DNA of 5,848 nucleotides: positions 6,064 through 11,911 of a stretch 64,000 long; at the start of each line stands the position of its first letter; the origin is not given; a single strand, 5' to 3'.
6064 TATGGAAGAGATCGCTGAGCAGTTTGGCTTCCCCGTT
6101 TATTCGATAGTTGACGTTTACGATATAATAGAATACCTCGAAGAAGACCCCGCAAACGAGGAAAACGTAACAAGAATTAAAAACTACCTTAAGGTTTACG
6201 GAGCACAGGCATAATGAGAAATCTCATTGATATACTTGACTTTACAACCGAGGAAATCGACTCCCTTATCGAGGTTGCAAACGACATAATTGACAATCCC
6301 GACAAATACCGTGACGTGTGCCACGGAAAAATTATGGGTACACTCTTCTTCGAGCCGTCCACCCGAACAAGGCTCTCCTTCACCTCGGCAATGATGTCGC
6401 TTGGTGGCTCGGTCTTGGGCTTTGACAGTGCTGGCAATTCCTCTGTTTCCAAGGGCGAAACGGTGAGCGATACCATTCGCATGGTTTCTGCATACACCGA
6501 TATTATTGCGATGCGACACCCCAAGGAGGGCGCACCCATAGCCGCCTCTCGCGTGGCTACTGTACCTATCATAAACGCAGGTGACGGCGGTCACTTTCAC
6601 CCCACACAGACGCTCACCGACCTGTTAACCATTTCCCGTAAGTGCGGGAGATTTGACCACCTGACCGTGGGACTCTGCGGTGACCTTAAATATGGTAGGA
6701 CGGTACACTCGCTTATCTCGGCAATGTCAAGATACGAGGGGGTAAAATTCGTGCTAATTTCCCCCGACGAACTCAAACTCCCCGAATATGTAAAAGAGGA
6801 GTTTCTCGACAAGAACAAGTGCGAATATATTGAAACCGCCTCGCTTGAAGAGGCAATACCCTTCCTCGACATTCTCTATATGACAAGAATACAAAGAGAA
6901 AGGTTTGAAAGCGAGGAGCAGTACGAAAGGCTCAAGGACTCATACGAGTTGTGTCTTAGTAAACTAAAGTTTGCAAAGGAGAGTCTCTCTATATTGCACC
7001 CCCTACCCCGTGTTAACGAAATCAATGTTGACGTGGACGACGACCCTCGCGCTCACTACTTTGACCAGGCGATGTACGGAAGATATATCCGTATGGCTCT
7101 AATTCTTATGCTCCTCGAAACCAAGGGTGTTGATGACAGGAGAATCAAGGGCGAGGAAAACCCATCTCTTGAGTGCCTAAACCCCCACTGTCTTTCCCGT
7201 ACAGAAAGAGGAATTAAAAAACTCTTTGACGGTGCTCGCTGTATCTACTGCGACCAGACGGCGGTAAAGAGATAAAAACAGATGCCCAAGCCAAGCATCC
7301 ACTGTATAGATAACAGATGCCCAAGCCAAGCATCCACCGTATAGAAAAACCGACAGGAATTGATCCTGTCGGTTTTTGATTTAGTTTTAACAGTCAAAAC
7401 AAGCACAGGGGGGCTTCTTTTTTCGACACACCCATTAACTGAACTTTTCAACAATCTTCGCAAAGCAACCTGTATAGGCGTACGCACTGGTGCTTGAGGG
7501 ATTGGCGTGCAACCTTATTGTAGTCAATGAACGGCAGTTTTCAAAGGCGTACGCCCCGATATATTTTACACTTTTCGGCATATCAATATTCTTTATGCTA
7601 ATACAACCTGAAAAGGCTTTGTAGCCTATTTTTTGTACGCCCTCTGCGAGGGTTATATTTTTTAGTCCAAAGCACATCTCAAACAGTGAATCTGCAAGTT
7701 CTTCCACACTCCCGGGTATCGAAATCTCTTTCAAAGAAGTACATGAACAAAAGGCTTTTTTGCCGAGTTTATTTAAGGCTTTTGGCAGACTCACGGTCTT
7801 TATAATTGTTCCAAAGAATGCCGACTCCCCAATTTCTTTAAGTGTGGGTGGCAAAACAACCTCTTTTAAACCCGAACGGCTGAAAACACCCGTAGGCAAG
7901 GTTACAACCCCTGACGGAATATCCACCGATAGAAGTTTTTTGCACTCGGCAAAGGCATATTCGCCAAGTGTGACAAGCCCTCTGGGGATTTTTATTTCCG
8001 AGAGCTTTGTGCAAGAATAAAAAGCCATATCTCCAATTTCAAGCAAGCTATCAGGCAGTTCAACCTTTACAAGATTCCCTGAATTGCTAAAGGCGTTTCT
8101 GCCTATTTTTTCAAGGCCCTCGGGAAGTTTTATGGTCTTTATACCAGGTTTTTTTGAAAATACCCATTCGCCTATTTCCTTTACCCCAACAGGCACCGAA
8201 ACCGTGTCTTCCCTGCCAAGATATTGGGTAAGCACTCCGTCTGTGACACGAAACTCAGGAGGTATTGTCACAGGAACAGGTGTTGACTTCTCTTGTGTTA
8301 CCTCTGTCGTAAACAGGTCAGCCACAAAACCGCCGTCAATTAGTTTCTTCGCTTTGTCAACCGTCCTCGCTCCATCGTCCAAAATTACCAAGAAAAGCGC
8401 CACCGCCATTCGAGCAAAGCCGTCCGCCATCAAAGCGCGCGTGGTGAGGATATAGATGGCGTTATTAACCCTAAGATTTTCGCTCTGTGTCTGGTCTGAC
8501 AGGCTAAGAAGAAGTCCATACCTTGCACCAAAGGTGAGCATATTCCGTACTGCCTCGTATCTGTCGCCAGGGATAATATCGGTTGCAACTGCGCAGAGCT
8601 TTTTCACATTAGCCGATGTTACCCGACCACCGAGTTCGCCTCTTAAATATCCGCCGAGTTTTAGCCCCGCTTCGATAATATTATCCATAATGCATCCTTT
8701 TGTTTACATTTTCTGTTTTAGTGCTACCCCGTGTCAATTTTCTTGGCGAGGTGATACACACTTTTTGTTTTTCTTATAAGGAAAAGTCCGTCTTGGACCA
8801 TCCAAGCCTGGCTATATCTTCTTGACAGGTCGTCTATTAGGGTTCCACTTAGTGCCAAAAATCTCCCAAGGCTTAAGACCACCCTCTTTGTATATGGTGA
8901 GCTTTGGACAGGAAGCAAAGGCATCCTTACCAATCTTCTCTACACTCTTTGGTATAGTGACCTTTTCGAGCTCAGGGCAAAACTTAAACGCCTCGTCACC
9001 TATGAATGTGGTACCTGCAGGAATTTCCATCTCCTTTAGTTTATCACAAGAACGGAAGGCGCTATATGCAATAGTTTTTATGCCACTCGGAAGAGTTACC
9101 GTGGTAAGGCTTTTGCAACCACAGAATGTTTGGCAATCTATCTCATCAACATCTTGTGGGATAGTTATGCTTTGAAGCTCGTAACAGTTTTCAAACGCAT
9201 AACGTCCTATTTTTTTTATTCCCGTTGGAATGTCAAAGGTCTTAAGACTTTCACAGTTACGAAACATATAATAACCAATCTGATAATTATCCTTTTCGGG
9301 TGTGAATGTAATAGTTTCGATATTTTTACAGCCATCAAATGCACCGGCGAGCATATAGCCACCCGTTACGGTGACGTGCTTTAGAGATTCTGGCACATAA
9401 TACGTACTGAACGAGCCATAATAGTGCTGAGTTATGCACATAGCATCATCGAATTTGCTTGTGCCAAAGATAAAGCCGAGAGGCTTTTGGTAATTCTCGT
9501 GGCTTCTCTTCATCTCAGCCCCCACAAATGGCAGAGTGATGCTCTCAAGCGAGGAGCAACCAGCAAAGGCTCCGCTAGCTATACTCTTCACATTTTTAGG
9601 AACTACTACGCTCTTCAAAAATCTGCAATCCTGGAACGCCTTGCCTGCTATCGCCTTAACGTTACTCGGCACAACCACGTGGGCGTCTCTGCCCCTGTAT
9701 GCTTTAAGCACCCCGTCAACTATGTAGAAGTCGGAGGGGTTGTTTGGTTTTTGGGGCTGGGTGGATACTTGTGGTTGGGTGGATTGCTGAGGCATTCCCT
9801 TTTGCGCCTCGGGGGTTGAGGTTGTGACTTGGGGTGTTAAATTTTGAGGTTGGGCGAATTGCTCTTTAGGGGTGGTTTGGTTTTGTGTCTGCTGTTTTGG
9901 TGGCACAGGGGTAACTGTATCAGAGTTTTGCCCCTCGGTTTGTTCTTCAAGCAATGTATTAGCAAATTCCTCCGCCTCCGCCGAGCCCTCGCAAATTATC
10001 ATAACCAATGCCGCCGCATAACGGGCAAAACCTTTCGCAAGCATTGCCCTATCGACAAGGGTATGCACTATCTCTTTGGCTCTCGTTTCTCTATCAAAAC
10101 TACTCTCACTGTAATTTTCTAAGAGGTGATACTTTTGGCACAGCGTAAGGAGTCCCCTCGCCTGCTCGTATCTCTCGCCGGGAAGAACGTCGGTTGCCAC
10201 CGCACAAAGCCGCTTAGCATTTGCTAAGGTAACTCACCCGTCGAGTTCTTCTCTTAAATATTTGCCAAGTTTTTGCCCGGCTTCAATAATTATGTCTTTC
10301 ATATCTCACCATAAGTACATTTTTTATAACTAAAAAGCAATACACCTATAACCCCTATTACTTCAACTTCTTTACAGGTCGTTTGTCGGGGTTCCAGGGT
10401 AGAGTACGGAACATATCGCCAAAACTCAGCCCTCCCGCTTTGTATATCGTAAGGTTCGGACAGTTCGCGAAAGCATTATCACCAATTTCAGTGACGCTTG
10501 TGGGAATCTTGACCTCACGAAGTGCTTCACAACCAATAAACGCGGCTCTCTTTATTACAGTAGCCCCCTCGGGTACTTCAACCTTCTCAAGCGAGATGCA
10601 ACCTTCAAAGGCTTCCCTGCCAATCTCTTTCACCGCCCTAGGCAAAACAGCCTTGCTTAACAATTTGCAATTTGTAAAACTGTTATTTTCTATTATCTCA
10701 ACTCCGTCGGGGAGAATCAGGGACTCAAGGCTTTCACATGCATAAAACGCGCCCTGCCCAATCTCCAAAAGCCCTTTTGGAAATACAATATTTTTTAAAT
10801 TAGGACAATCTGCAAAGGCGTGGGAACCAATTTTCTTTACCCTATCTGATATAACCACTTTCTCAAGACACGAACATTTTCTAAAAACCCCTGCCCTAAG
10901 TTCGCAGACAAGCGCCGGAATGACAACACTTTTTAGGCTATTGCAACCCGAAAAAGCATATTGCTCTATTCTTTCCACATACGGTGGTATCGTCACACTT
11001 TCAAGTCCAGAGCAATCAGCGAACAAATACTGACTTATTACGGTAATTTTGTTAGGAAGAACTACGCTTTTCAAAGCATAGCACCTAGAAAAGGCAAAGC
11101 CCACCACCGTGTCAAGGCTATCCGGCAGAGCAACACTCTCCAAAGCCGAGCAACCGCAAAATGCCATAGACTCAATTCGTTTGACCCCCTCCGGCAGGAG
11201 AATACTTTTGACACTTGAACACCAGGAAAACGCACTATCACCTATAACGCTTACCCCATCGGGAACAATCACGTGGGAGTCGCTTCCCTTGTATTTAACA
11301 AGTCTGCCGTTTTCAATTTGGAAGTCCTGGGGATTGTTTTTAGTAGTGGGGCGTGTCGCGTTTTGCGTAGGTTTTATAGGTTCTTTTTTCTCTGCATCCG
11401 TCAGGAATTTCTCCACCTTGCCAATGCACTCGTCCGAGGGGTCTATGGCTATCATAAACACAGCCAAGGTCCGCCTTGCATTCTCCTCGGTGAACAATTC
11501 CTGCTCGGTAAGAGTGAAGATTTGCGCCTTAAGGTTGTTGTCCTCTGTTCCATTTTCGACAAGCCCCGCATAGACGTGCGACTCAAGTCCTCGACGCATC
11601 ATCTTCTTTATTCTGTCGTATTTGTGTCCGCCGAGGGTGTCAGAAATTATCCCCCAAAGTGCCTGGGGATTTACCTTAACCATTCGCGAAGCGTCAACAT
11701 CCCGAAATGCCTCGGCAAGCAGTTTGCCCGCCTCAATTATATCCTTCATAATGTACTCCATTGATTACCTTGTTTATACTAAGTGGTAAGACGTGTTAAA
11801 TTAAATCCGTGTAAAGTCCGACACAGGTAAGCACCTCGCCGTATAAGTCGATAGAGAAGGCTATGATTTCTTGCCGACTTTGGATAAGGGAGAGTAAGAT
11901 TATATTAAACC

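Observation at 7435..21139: Candidate undescribed system: kinase-vWA-PP2C triad, transglutaminase-like protein and six tandem cytosolic LRR paralogs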

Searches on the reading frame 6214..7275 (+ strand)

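Call 15: search_protein_families(library=pfam, proteins=[window:6214-7275:+], max_evalue=0.001)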
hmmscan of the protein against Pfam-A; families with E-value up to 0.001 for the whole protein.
window:6214-7275:+ (353 aa): 2 families
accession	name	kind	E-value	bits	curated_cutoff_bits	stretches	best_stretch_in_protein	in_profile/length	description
PF02729.26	OTCace_N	-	2.7e-46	157.8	29.9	1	2-141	1-147/148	Aspartate/ornithine carbamoyltransferase, carbamoyl-P binding domain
PF00185.30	OTCace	-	7.5e-27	94.7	29.4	1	150-299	3-156/157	Aspartate/ornithine carbamoyltransferase, Asp/Orn binding domain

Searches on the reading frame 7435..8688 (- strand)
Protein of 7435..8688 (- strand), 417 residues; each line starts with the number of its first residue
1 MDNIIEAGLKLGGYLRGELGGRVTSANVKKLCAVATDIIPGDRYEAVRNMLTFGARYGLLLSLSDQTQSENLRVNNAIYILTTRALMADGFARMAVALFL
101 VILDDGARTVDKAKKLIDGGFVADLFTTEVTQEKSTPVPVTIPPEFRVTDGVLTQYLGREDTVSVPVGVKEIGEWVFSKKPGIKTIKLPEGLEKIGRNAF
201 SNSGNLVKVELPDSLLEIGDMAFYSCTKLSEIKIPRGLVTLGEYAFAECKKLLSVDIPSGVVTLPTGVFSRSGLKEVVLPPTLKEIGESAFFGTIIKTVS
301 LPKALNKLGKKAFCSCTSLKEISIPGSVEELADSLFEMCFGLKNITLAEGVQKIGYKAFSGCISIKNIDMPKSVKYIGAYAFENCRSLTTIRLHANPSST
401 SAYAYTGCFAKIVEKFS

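Call 3: search_protein_families(library=pfam, proteins=[window:7435-8688:-], max_evalue=0.01)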
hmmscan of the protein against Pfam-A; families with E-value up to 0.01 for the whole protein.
window:7435-8688:- (417 aa): 3 families
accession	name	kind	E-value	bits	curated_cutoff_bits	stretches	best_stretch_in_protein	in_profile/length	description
PF13306.12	LRR_5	-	3.6e-73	243.9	27.7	3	162-273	15-125/127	BspA type Leucine rich repeat region (6 copies)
PF23952.1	LRR_EndoS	-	8.6e-05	23.2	27.9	0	342-394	38-90/116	Endo-beta-N-acetylglucosaminidase EndoS LRR domain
PF13855.12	LRR_8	-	0.0056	16.8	27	0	352-396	14-59/61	Leucine rich repeat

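Call 4: search_protein_families(library=padloc, proteins=[window:7435-8688:-], max_evalue=0.01)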
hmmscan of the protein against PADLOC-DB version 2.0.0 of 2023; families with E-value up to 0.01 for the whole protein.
window:7435-8688:- (417 aa): 0 families

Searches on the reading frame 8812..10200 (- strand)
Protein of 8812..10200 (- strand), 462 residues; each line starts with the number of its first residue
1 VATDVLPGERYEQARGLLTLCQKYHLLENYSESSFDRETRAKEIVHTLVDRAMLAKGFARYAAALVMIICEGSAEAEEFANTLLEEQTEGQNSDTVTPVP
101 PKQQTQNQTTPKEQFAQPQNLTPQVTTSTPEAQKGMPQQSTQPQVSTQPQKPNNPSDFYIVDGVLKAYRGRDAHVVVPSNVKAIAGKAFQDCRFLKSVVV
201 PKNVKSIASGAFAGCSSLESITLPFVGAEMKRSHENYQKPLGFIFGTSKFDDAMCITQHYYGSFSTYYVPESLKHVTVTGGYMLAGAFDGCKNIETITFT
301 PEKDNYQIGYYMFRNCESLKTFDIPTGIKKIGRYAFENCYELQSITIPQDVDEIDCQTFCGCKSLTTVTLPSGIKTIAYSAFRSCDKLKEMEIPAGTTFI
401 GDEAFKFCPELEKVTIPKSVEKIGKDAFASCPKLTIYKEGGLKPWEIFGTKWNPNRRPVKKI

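Call 3: search_protein_families(library=pfam, proteins=[window:8812-10200:-], max_evalue=0.01)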
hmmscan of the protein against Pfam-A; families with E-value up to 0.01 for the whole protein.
window:8812-10200:- (462 aa): 2 families
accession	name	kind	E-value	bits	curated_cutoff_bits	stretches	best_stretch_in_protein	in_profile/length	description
PF13306.12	LRR_5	-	3.5e-64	214.8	27.7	3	307-434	2-126/127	BspA type Leucine rich repeat region (6 copies)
PF13855.12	LRR_8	-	3.3e-06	27.2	27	0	180-223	12-56/61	Leucine rich repeat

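Call 4: search_protein_families(library=padloc, proteins=[window:8812-10200:-], max_evalue=0.01)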
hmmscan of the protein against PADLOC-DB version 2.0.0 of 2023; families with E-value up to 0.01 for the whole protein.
window:8812-10200:- (462 aa): 1 family
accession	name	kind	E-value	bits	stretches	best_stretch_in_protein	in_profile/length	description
PDLC04061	PD-T4-6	-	0.0044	14.6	1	61-156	369-463/510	-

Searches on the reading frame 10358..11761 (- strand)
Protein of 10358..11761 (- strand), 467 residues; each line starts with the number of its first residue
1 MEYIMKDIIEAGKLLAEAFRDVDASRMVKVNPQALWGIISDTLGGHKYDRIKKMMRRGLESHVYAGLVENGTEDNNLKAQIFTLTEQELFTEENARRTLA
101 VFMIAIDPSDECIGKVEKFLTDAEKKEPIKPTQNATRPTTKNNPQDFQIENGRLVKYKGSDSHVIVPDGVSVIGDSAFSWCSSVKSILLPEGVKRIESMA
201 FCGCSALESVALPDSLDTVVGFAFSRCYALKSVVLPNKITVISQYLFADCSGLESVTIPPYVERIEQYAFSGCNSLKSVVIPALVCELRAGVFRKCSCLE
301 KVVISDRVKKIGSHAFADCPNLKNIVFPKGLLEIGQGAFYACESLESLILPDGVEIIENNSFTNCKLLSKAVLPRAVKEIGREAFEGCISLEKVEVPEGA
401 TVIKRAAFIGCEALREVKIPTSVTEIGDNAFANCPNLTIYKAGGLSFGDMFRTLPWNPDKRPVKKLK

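Call 3: search_protein_families(library=pfam, proteins=[window:10358-11761:-], max_evalue=0.01)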
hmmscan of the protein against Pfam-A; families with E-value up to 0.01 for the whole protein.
window:10358-11761:- (467 aa): 2 families
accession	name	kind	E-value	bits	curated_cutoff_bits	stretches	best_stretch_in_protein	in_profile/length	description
PF13306.12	LRR_5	-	4e-118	389.2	27.7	4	240-366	1-125/127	BspA type Leucine rich repeat region (6 copies)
PF13855.12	LRR_8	-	1.4e-08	34.8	27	0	306-350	11-56/61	Leucine rich repeat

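Call 4: search_protein_families(library=padloc, proteins=[window:10358-11761:-], max_evalue=0.01)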
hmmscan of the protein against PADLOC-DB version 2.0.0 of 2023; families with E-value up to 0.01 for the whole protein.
window:10358-11761:- (467 aa): 0 families

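Call 36: search_protein_families(library=ncbifam, proteins=[window:10358-11761:-], max_evalue=0.01)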
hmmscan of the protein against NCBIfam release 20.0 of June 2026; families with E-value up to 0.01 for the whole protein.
window:10358-11761:- (467 aa): 2 families
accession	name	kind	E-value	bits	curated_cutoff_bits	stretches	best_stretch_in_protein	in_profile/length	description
NF047961.1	adhesin_HupY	equivalog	8.2e-30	103.6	1250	3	298-436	187-323/978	leucine-rich repeat adhesin HupY/LrrG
NF045861.1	glide_Gli349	exception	7.2e-10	36.2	1750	1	360-435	2671-2745/3169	gliding machinery surface structure protein Gli349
